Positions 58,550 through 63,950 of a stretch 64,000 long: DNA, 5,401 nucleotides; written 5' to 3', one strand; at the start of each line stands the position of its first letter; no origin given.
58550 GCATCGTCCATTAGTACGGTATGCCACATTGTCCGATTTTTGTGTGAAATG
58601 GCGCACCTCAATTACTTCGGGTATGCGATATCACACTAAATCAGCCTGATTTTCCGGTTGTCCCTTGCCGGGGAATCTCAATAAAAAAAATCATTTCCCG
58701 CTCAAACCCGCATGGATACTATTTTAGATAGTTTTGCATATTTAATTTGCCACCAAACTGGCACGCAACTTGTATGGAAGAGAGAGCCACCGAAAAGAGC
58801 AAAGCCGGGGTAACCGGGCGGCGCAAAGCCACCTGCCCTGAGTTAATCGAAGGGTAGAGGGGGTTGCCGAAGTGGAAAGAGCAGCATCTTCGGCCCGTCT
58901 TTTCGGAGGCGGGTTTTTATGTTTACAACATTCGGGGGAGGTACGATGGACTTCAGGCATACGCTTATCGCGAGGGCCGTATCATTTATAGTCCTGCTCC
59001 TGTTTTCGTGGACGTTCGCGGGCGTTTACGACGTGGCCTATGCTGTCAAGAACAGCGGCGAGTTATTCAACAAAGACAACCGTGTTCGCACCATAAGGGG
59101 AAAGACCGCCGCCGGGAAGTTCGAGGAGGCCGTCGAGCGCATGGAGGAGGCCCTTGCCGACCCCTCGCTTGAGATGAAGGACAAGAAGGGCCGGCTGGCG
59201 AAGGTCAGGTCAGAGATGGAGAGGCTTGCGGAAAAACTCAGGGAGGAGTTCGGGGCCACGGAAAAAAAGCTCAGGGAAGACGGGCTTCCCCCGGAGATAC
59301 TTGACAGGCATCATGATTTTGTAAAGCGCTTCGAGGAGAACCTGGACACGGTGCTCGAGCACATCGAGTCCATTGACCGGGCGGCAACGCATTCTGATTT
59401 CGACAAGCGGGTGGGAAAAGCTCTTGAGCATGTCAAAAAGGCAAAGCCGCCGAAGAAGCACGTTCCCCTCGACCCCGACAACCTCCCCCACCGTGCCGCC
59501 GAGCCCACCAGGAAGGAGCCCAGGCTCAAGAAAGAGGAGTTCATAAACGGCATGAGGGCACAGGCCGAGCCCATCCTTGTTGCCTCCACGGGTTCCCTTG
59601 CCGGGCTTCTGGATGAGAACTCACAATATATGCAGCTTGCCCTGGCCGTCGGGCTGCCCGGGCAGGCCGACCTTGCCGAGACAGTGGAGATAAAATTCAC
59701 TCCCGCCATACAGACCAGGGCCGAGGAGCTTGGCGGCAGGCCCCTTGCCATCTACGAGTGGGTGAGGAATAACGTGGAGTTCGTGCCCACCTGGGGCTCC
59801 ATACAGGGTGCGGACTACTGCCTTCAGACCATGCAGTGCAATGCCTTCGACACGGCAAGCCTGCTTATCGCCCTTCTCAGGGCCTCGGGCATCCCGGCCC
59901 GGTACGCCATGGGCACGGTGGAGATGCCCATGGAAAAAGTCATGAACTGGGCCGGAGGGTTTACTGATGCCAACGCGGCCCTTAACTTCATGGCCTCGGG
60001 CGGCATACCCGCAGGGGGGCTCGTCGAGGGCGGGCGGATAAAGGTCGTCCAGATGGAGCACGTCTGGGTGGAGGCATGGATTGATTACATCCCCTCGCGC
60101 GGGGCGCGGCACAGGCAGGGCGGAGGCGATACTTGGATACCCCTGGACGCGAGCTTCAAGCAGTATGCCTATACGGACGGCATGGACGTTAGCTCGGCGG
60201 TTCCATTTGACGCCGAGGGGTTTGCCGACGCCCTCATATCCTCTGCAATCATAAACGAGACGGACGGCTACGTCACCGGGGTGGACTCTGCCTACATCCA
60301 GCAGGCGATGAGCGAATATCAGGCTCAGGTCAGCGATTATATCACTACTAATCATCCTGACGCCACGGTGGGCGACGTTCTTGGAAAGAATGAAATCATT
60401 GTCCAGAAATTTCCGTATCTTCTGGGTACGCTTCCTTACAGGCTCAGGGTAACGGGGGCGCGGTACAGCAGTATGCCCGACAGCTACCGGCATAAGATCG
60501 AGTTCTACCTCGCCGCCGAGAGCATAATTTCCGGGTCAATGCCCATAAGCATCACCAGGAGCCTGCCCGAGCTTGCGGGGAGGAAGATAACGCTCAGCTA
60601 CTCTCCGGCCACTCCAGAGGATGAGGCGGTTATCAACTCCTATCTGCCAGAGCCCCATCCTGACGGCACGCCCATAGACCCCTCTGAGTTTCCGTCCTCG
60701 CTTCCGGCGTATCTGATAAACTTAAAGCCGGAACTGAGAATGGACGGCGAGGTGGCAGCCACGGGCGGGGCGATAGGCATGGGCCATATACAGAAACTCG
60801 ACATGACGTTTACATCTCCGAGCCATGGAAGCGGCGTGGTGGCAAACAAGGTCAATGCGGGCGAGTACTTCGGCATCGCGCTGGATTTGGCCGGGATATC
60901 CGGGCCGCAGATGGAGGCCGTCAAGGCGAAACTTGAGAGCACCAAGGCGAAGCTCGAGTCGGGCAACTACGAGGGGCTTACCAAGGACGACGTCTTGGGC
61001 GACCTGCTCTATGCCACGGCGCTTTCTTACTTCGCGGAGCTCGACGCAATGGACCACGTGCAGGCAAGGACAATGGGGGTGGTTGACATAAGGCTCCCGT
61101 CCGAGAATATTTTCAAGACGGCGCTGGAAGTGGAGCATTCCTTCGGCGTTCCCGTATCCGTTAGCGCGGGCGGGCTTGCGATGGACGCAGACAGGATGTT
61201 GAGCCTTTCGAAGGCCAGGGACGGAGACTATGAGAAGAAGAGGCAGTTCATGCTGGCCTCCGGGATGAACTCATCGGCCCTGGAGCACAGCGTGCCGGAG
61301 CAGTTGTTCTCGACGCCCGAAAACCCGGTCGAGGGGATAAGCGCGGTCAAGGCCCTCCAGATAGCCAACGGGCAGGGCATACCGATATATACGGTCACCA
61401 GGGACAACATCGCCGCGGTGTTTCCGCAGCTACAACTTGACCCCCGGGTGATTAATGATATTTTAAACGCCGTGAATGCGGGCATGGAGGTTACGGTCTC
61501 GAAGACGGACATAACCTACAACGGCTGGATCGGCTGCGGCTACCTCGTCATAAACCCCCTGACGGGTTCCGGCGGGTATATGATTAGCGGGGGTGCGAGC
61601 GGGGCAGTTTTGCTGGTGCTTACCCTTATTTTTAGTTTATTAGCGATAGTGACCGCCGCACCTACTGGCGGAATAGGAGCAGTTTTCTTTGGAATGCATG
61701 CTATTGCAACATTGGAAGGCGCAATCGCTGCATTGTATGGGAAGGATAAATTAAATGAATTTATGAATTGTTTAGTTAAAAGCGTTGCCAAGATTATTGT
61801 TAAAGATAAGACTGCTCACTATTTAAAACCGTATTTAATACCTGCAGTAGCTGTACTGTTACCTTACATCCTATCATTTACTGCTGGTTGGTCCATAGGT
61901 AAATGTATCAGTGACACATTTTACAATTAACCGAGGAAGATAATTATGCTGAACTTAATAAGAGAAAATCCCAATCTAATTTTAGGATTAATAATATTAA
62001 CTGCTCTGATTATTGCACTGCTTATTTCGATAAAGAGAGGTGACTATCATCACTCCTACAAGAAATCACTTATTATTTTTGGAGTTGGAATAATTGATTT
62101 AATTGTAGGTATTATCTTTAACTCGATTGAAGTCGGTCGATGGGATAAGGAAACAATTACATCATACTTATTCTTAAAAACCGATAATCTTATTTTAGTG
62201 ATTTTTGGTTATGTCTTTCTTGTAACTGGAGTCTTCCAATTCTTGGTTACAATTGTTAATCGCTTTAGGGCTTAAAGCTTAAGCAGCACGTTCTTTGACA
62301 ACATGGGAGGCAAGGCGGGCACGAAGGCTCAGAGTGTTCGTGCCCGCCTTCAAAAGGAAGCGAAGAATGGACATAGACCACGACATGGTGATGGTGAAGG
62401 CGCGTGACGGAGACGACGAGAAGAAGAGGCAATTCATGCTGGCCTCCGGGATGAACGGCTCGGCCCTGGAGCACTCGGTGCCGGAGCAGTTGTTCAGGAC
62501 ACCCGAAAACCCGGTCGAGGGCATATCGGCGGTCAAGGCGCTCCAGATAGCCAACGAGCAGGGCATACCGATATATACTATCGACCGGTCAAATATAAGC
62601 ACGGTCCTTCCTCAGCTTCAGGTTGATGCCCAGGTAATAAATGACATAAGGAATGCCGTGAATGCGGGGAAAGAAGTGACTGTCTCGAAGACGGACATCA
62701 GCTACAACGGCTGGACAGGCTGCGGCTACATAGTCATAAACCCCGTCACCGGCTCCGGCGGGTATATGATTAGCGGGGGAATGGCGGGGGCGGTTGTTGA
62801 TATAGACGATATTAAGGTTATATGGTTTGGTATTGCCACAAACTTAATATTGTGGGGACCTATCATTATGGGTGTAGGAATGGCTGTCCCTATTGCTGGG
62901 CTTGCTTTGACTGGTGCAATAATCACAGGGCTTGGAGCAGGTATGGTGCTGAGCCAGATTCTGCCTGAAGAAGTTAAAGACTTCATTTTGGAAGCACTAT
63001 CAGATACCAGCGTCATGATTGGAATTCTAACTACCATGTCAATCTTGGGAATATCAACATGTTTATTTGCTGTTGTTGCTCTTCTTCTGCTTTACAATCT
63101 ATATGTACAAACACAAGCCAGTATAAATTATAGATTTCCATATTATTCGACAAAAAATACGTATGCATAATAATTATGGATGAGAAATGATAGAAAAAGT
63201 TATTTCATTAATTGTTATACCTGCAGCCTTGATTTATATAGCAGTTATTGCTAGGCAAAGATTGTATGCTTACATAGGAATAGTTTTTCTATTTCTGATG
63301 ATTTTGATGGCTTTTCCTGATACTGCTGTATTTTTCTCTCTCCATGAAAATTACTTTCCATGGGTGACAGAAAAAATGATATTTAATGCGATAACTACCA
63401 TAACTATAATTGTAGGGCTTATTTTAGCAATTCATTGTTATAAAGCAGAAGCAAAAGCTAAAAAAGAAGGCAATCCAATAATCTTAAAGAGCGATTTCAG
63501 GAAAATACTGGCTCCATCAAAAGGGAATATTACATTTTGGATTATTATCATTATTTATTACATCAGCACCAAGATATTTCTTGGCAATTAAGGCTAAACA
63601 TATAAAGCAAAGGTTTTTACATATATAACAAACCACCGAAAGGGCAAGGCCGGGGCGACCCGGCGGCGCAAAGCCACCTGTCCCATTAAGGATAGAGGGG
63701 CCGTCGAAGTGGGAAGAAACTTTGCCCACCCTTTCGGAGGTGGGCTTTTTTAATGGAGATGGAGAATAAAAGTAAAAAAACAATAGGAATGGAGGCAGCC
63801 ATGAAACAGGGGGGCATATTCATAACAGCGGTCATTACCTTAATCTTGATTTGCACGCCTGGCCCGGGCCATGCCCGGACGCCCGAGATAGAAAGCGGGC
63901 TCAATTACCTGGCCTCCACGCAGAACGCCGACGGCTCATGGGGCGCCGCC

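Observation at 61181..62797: About 430 bp duplicated in register, with homology ending at a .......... junction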

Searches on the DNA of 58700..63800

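Call 52: search_rna_families(source=window, start=58700, end=63800, threshold=gathering, show_alignments=2)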
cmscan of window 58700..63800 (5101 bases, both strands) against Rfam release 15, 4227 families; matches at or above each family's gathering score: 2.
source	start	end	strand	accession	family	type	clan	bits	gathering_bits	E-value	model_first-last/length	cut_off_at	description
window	58788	58871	+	RF01051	c-di-GMP-I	Cis-reg; riboswitch;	CL00126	53.5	35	9.5e-09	1-87/87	no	c-di-GMP-I riboswitch aptamer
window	63633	63708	+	RF01051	c-di-GMP-I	Cis-reg; riboswitch;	CL00126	50.8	35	4.3e-08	1-87/87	no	c-di-GMP-I riboswitch aptamer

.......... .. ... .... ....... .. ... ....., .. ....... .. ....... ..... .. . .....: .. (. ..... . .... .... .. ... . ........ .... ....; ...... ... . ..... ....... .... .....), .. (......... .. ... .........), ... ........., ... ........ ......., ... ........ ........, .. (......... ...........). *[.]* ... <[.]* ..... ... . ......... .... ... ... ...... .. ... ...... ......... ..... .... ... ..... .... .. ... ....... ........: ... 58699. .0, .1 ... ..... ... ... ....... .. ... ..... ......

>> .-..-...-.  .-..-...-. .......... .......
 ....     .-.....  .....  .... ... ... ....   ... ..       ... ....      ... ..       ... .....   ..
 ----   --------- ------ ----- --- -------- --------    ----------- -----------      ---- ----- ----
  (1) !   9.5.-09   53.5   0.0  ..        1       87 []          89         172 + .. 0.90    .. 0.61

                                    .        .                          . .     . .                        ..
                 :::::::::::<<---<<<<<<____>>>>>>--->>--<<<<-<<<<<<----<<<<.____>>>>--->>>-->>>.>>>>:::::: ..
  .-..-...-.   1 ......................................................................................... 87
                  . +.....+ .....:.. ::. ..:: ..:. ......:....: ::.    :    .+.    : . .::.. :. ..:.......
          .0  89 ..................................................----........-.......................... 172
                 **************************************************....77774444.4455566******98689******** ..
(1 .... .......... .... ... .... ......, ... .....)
